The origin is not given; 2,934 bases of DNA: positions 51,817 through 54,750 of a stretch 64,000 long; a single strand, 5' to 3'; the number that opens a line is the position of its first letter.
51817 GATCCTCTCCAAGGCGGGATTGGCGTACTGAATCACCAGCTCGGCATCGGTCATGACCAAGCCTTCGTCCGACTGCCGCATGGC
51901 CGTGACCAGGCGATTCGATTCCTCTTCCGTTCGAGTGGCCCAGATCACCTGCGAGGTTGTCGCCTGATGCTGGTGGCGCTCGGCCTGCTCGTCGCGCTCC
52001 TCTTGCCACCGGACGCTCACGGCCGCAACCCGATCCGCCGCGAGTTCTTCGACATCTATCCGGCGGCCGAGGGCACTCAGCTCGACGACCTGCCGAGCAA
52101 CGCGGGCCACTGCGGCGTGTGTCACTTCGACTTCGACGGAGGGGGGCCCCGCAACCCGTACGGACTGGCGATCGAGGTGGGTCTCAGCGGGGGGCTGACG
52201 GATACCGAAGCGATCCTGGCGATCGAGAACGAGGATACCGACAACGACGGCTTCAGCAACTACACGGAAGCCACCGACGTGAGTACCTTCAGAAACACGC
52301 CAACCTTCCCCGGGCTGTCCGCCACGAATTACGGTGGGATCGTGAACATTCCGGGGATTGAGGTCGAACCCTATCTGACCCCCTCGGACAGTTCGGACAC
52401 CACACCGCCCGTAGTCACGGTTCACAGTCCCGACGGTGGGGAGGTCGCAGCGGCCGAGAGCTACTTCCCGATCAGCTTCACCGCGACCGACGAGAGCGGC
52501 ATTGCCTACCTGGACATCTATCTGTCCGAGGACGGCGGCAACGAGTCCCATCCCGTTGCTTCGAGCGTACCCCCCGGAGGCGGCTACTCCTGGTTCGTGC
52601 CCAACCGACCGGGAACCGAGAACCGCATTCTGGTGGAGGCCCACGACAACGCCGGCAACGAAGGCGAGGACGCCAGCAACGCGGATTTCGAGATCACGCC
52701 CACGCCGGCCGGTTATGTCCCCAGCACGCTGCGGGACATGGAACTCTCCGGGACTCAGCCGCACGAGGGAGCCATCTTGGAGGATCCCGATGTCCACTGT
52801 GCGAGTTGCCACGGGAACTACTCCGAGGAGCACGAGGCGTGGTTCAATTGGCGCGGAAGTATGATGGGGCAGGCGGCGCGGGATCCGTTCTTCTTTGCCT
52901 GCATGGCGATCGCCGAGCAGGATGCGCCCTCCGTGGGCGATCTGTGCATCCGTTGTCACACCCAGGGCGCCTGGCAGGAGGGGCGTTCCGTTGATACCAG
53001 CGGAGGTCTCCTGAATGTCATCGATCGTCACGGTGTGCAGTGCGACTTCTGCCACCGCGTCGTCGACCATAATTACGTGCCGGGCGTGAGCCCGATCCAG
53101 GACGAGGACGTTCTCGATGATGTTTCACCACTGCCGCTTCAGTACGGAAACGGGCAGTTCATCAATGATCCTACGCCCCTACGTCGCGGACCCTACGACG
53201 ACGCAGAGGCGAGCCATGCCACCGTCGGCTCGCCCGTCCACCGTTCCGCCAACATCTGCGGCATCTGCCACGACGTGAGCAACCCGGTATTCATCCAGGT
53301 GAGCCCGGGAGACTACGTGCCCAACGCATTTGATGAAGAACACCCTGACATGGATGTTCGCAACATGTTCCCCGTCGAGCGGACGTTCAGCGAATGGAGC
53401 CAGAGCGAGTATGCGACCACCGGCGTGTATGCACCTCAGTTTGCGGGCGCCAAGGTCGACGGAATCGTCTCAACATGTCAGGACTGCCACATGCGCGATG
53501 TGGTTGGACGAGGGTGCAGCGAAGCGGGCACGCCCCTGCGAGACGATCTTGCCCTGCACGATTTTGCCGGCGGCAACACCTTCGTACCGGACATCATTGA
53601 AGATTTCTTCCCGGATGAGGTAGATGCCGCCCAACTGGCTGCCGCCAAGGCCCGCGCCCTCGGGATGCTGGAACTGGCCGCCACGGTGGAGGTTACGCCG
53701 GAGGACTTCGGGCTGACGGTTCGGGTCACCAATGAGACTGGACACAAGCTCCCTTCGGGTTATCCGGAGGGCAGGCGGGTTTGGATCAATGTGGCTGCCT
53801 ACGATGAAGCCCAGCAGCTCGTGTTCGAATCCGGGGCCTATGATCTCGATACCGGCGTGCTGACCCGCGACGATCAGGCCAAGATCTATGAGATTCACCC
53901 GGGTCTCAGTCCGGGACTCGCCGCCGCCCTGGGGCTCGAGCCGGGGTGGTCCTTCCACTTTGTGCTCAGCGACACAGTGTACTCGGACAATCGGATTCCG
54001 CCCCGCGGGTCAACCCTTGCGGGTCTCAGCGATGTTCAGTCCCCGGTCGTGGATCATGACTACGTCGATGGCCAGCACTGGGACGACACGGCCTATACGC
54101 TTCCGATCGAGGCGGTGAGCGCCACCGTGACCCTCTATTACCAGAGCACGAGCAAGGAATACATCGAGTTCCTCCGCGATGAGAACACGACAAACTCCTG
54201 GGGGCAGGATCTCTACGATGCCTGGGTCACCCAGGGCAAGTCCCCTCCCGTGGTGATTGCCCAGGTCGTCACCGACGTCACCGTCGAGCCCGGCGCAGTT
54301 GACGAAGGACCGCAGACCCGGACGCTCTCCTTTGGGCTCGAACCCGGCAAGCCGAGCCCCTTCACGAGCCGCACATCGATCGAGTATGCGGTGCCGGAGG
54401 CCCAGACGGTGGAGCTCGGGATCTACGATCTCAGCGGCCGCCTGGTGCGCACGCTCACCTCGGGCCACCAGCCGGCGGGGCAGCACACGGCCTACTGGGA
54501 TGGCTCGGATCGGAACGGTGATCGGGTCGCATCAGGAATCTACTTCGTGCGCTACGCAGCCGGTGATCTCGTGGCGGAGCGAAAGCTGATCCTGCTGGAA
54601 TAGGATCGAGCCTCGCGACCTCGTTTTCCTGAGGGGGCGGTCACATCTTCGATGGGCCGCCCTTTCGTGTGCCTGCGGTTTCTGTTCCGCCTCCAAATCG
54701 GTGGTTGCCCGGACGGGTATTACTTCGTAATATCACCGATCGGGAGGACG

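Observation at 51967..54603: Hexaheme c-type cytochrome carrying a T9SS C-terminal sorting signal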

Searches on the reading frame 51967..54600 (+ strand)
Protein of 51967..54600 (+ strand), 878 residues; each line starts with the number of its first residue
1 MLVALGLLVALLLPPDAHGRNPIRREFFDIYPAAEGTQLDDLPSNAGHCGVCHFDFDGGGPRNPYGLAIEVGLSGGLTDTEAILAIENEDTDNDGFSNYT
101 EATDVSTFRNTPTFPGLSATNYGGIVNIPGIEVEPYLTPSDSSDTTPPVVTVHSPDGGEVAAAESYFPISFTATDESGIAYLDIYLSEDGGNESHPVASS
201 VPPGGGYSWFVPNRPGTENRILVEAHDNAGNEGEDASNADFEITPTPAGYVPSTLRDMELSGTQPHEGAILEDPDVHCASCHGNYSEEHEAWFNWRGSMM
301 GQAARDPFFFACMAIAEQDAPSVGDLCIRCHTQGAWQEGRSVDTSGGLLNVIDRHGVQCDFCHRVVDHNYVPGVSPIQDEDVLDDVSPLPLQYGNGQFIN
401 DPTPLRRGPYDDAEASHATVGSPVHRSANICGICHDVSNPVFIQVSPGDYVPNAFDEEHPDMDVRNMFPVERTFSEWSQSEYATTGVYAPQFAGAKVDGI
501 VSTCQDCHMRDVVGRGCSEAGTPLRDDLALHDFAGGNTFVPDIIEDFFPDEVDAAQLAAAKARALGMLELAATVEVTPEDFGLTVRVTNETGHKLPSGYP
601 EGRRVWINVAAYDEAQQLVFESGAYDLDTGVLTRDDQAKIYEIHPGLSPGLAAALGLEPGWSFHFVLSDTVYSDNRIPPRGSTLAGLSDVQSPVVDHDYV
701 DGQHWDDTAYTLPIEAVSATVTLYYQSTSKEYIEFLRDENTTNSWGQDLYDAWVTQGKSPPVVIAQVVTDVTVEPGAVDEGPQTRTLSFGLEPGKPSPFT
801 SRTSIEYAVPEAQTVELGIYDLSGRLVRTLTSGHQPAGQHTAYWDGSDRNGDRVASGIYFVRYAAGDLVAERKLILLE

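Call 4: search_protein_families(library=pfam, proteins=[window:51967-54600:+], max_evalue=1)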
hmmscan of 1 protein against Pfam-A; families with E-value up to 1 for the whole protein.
window:51967-54600:+ (878 aa): 8 families
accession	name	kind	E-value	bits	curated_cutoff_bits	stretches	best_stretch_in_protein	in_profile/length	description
PF13860.13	FlgD_ig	-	2.9e-13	50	27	1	802-862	11-72/79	FlgD Ig-like domain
PF22113.1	Mtrc-MtrF_II-IV_dom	-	0.00061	19.8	30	1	274-365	80-165/176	Outer membrane cytochrome MtrC/MtrF-like, domains II/IV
PF18962.6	Por_Secre_tail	-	0.001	19.7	27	1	796-875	3-74/75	Secretion system C-terminal sorting domain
PF14522.11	Cytochrome_C7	-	0.0016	18.6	24.8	1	274-363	12-66/67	Cytochrome c7 and related cytochrome c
PF17957.7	Big_7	-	0.014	16.5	24.1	1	148-187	1-40/70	Bacterial Ig domain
PF18884.5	TSP3_bac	-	0.021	15.1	25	1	90-103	1-14/22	Bacterial TSP3 repeat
PF13435.11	Cytochrome_C554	-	0.039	15.3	20.8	1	278-363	2-83/84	Cytochrome c554 and c-prime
PF13585.12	CHU_C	-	0.1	13.1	27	1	811-861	25-68/86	CHU_C Type IX secretion signal domain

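Call 5: search_protein_families(library=ncbifam, proteins=[window:51967-54600:+], max_evalue=1)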
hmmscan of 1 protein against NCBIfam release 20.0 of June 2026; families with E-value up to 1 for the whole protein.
window:51967-54600:+ (878 aa): 12 families
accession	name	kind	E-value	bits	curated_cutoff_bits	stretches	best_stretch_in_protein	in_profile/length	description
NF005176.1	PRK06655.1-1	equivalog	3.8e-09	36.7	230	1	805-865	90-149/197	flagellar hook assembly protein FlgD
NF040886.1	cyt_C_like_Sec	equivalog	6.7e-07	28.2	250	1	501-622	243-338/423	multiheme c-type cytochrome (seleno)protein ExtKL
NF009276.0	PRK12633.1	equivalog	1.1e-06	28.6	383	1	788-868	104-184/234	flagellar basal body rod modification protein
TIGR04183.1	Por_Secre_tail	domain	4.1e-06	26.7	23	1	796-875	3-70/72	T9SS type A sorting domain-containing protein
NF009277.0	PRK12634.1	equivalog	5.7e-06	26.6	333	1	808-867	117-176/221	flagellar basal body rod modification protein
NF052228.1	T9SS_PorZ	equivalog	6.6e-06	24.8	260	1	818-867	700-744/757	type IX secretion system anionic LPS delivery protein PorZ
NF033707.1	T9SS_sortase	equivalog_domain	0.00015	19.5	420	1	796-863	1003-1075/1095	type IX secretion system sortase PorU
NF052323.1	T9SSA_dep_M6i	equivalog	0.0017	16.3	600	1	796-865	962-1026/1043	T9SS-dependent M6-like inactivated metalloprotease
NF041762.1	diheme_GEGP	equivalog_domain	0.0024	17.1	300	1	44-105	46-111/359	GEGP motif-containing diheme protein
NF009452.0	PRK12812.1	equivalog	0.004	16.4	258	1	813-863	152-204/289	flagellar basal body rod modification protein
NF038113.1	T9SSA_dep_M36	equivalog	0.19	9.8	885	1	796-876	797-868/869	T9SS-dependent M36 family metallopeptidase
NF009453.0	PRK12813.1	equivalog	0.2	11.1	264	1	811-861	122-169/223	flagellar basal body rod modification protein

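Call 8: find_homologous_proteins(query=window:51967-54600:+)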
Query window:51967-54600:+ (878 aa): 2895 proteins with E <= 0.001 among 8000 candidates; the best 120 are listed.
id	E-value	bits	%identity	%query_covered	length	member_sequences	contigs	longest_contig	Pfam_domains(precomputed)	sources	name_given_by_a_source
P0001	0.0e+0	2056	100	100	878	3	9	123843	PF13860.13,PF22113.2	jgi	-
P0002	0.0e+0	1759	85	100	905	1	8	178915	PF13860.13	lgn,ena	-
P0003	0.0e+0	1458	71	100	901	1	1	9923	PF13860.13,PF22113.2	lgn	-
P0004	0.0e+0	1414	69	98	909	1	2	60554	PF17957.8,PF13860.13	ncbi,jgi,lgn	-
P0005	0.0e+0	1407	69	99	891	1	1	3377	PF13860.13,PF14522.12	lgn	-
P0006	0.0e+0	1378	68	99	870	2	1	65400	PF18962.8,PF13860.13,PF22113.2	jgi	jgi:hypothetical protein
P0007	0.0e+0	1374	68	100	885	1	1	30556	PF17957.8,PF13860.13,PF22113.2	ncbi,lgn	-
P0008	0.0e+0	1363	68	99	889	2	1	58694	PF13860.13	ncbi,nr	ncbi:MAG: T9SS type A sorting domain-containing protein [Candidatus Eisenbacteria sp.]|nr:T9SS type 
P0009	0.0e+0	1362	67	100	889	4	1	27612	PF13860.13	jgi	-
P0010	0.0e+0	1357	66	100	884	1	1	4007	PF17957.8,PF18962.8,PF13860.13,PF22113.2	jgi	jgi:hypothetical protein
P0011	0.0e+0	1357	66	100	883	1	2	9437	PF13860.13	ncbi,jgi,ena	-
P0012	0.0e+0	1357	66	100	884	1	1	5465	PF17957.8,PF18962.8,PF13860.13,PF22113.2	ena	-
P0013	0.0e+0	1356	67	100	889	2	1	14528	PF13860.13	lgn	-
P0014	0.0e+0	1353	67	98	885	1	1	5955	PF13860.13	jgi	jgi:hypothetical protein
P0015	0.0e+0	1351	67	98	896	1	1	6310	PF18962.8,PF13860.13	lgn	-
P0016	0.0e+0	1349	67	100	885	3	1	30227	PF13860.13,PF22113.2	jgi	-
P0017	0.0e+0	1345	66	100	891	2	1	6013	PF18962.8,PF13860.13,PF22113.2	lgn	-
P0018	0.0e+0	1345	65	100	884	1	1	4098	PF17957.8,PF18962.8,PF13860.13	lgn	-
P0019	0.0e+0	1343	66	98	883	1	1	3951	PF18962.8,PF13860.13,PF22113.2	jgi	jgi:hypothetical protein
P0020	0.0e+0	1340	66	100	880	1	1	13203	PF17957.8,PF18962.8,PF13860.13,PF14522.12,PF22113.2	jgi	jgi:hypothetical protein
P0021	0.0e+0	1340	66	98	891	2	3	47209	PF18962.8,PF13860.13,PF22113.2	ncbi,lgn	-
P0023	0.0e+0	1339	66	99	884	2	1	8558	PF13860.13,PF22113.2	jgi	jgi:hypothetical protein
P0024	0.0e+0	1337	68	96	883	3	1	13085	PF13860.13,PF22113.2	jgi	jgi:cytochrome c553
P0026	0.0e+0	1336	66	100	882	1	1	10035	PF17957.8,PF13860.13,PF22113.2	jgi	jgi:hypothetical protein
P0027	0.0e+0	1334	65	100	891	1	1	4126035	PF17957.8,PF18962.8,PF13860.13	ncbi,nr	ncbi:MAG: T9SS type A sorting domain-containing protein [bacterium]|nr:MAG: T9SS type A sorting doma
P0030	0.0e+0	1332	67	98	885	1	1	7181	PF17957.8,PF18962.8,PF13860.13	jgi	jgi:hypothetical protein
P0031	0.0e+0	1330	65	100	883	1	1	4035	PF18962.8,PF13860.13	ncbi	-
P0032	0.0e+0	1329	66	100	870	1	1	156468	PF17957.8,PF13860.13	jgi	jgi:cytochrome c553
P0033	0.0e+0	1328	66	100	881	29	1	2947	PF17957.8,PF13860.13,PF22113.2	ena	-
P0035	0.0e+0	1328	64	100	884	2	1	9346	PF18962.8,PF13860.13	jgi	jgi:cytochrome c553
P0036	0.0e+0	1326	66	98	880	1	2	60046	PF13860.13,PF22113.2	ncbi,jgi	jgi:mono/diheme cytochrome c family protein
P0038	0.0e+0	1325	65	100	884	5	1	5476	PF13860.13,PF22113.2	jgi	jgi:hypothetical protein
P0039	0.0e+0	1324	65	100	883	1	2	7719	PF13860.13,PF22113.2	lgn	-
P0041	0.0e+0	1321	65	100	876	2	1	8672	PF18962.8,PF13860.13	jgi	jgi:hypothetical protein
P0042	0.0e+0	1320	63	100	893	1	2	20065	PF18962.8,PF22113.2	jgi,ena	-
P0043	0.0e+0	1319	64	99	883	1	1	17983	PF18962.8,PF13860.13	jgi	jgi:hypothetical protein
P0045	0.0e+0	1316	66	98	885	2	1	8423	PF18962.8,PF13860.13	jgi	jgi:hypothetical protein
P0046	0.0e+0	1316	66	98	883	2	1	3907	PF18962.8,PF22113.2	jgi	jgi:cytochrome c553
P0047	0.0e+0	1315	65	98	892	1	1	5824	PF18962.8,PF13860.13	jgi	jgi:hypothetical protein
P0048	0.0e+0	1314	65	100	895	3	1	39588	PF17957.8,PF18962.8,PF13860.13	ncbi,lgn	-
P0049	0.0e+0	1313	65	100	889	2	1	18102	PF18962.8,PF13860.13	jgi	-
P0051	0.0e+0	1312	65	99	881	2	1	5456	PF17957.8,PF13860.13,PF22113.2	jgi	jgi:hypothetical protein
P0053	0.0e+0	1306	64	100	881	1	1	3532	PF18962.8,PF13860.13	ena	-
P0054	0.0e+0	1305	64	100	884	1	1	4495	PF18962.8,PF13860.13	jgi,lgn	jgi:hypothetical protein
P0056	0.0e+0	1305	64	98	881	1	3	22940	PF17957.8,PF18962.8,PF13860.13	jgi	jgi:hypothetical protein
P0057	0.0e+0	1302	64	100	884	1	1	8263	PF18962.8,PF14522.12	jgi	jgi:hypothetical protein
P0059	0.0e+0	1299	63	100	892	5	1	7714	PF18962.8,PF13860.13,PF22113.2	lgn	-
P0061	0.0e+0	1298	63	100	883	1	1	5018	PF13860.13,PF22113.2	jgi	jgi:hypothetical protein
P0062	0.0e+0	1298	65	99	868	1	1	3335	PF17957.8,PF13860.13,PF22113.2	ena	-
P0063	0.0e+0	1298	66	98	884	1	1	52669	PF17957.8,PF13860.13,PF22113.2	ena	-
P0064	0.0e+0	1297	64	100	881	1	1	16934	PF18962.8,PF13860.13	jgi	jgi:hypothetical protein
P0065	0.0e+0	1296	64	100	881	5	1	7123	PF18962.8,PF13860.13,PF22113.2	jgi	-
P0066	0.0e+0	1294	64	99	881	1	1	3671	PF17957.8,PF13860.13,PF22113.2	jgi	jgi:hypothetical protein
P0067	0.0e+0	1294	64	100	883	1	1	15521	PF22113.2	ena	-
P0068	0.0e+0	1291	64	99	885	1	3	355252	PF22113.2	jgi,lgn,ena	-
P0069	0.0e+0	1291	64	98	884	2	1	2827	PF18962.8,PF13860.13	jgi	-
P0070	0.0e+0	1290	63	100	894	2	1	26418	PF17957.8,PF18962.8,PF13860.13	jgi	jgi:hypothetical protein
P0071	0.0e+0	1290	65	98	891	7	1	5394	PF18962.8,PF13860.13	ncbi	-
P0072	0.0e+0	1290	63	100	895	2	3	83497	PF18962.8,PF13860.13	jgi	jgi:hypothetical protein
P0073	0.0e+0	1290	63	100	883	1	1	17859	PF18962.8,PF13860.13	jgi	jgi:hypothetical protein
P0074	0.0e+0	1290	64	98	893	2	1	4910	PF18962.8,PF13860.13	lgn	-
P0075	0.0e+0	1289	65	98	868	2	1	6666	PF18962.8,PF13860.13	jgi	jgi:cytochrome c553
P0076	0.0e+0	1289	64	100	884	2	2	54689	PF18962.8,PF13860.13,PF14522.12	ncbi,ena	-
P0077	0.0e+0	1288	64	100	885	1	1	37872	PF17957.8,PF13860.13,PF22113.2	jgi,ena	-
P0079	0.0e+0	1286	63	100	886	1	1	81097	PF17957.8,PF13860.13,PF22113.2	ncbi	-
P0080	0.0e+0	1284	63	99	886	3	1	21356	PF13860.13,PF22113.2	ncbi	-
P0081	0.0e+0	1284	64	100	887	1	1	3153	PF18962.8,PF13860.13,PF14522.12,PF22113.2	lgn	-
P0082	0.0e+0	1283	64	100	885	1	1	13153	PF22113.2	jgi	jgi:hypothetical protein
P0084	0.0e+0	1282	72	86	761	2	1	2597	PF17957.8,PF22113.2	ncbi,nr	ncbi:MAG: hypothetical protein KJ927_16655, partial [Candidatus Eisenbacteria bacterium]|nr:hypothet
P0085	0.0e+0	1281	63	100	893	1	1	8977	PF17957.8,PF18962.8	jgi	jgi:hypothetical protein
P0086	0.0e+0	1281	63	100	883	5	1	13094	PF18962.8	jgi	jgi:cytochrome c553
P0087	0.0e+0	1280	64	99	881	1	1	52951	PF17957.8,PF18962.8,PF13860.13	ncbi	-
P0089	0.0e+0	1278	63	100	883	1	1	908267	PF17957.8,PF13860.13,PF14522.12,PF22113.2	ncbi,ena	-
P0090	0.0e+0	1277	64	100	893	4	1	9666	PF18962.8,PF13860.13,PF14522.12,PF22113.2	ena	-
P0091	0.0e+0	1277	63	98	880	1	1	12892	PF17957.8,PF18962.8,PF13860.13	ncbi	-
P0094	0.0e+0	1275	63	100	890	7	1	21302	PF17957.8,PF18962.8,PF13860.13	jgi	jgi:hypothetical protein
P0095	0.0e+0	1272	63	100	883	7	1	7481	PF17957.8,PF13860.13,PF14522.12,PF22113.2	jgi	-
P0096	0.0e+0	1272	63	98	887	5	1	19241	PF18962.8,PF13860.13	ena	-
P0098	0.0e+0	1269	62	99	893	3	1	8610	PF18962.8,PF13860.13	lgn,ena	-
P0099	0.0e+0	1269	62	99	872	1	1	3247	PF17957.8,PF18962.8,PF13860.13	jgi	jgi:hypothetical protein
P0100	0.0e+0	1268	63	98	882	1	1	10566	PF17957.8,PF13860.13,PF22113.2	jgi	-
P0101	0.0e+0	1268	64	98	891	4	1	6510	PF18962.8,PF13860.13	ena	-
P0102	0.0e+0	1268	64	98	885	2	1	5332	PF13860.13,PF22113.2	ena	-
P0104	0.0e+0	1267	62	100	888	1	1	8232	PF18962.8,PF13860.13,PF22113.2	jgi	jgi:cytochrome c553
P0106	0.0e+0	1266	62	99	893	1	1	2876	PF18962.8,PF13860.13,PF22113.2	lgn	-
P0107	0.0e+0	1266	64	98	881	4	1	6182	PF17957.8,PF18962.8,PF13860.13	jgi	jgi:hypothetical protein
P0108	0.0e+0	1266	62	99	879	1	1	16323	PF17957.8,PF18962.8,PF13860.13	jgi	jgi:hypothetical protein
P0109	0.0e+0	1263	63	98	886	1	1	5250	PF18962.8,PF22113.2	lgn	-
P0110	0.0e+0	1262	62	100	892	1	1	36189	PF18962.8,PF13860.13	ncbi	-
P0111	0.0e+0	1262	62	100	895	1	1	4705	PF13860.13,PF22113.2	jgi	jgi:hypothetical protein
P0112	0.0e+0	1262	62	100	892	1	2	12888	PF18962.8,PF13860.13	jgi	jgi:hypothetical protein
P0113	0.0e+0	1261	63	99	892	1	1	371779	PF17957.8,PF18962.8,PF13860.13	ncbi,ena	-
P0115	0.0e+0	1258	63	100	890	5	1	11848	PF17957.8,PF18962.8,PF13860.13,PF14522.12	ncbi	-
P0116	0.0e+0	1257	63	98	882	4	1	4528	PF17957.8,PF18962.8,PF13860.13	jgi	jgi:hypothetical protein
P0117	0.0e+0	1257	63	99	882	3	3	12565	PF17957.8,PF18962.8,PF13860.13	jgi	jgi:hypothetical protein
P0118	0.0e+0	1256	62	100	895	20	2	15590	PF13860.13,PF14522.12,PF22113.2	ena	-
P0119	0.0e+0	1255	62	99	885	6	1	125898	PF17957.8,PF18962.8,PF22113.2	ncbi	-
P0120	0.0e+0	1253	61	100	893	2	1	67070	PF18962.8,PF13860.13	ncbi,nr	ncbi:MAG: T9SS type A sorting domain-containing protein [Candidatus Krumholzibacteriota bacterium]|n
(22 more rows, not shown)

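Call 9: search_solved_structures(query=window:51967-54600:+, max_evalue=10, show_alignments=3)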
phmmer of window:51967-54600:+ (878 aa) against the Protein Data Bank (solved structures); distinct sequences matched with E-value up to 10: 7.
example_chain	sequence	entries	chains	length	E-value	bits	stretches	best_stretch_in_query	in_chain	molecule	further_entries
7eh9_A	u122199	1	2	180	1.3e-05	26.5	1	790-866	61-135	Basal-body rod modification protein FlgD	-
7bhq_A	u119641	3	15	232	2.2e-05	25.8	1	790-866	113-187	Basal-body rod modification protein FlgD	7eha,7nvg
3c12_A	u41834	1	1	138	0.00052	21.2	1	809-869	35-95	Flagellar protein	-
3osv_A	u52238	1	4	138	0.0069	17.5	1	805-860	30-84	Flagellar basal-body rod modification protein FlgD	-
5hmb_A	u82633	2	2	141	0.25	12.4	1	264-349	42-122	Azi13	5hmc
9wt8_A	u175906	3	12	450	0.42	11.6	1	575-664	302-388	Cytochrome c,Multiheme cytochrome c selenoprotein (MccSep)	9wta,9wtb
9wt9_A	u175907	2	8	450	0.53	11.3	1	575-664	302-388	Cytochrome c,Multiheme cytochrome c selenoprotein mutant (MccSep U325A) | Cytochrome c,Multiheme cytochrome c selenoprotein (MccSep)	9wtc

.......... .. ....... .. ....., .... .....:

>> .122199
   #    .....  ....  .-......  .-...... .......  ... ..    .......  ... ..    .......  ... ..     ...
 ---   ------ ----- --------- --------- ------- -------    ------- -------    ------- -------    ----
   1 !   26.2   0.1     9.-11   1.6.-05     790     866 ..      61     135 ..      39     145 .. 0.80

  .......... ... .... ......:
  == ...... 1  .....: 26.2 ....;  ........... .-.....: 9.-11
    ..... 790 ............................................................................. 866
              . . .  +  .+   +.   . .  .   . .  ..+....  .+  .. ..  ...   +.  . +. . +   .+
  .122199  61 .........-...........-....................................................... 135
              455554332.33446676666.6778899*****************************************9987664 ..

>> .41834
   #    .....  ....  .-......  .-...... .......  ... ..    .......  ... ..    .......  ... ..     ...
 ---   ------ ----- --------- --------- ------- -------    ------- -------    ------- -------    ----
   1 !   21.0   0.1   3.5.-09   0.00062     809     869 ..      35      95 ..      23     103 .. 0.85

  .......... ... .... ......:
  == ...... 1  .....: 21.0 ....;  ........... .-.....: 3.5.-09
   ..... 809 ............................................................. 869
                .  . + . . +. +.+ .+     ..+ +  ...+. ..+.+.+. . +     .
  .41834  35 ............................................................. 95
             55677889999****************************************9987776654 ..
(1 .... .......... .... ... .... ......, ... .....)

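Call 17: find_encoding_contigs(protein=P0001, flank=10000, max_places=4)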
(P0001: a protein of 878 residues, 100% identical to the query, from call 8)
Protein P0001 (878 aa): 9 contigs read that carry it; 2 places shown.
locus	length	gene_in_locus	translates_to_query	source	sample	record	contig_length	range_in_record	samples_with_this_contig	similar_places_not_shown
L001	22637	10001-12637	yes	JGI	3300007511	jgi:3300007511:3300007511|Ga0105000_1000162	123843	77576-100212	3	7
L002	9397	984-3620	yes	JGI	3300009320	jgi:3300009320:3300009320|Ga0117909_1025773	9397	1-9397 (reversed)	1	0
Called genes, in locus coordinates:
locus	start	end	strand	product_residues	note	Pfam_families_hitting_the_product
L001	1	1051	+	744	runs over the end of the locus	PF03648:Glyco_hydro_67N, PF16126:DUF4838, PF00754:F5_F8_type_C (faint)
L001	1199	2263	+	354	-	PF15887:Peptidase_Mx (weak)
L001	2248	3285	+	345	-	PF07478:Dala_Dala_lig_C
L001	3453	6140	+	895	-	PF13620:CarboxypepD_reg, PF13715:CarbopepD_reg_2, PF00593:TonB_dep_Rec_b-barrel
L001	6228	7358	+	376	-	-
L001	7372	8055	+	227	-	PF02607:B12-binding_2, PF02310:B12-binding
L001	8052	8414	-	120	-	PF00072:Response_reg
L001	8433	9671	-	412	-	PF00512:HisKA, PF02518:HATPase_c, PF00072:Response_reg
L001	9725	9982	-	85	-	PF00989:PAS, PF13188:PAS_8 (weak), PF08448:PAS_4, PF13426:PAS_9 (weak)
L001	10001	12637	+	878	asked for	PF22113:Mtrc-MtrF_II-IV_dom (faint), PF13860:FlgD_ig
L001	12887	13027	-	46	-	-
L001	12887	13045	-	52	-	-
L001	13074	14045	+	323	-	PF01297:ZnuA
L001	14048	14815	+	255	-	PF00005:ABC_tran, PF02463:SMC_N (faint), PF13304:AAA_21 (faint)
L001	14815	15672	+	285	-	PF00950:ABC-3, PF01032:FecCD (weak)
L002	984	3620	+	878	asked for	PF22113:Mtrc-MtrF_II-IV_dom (faint), PF13860:FlgD_ig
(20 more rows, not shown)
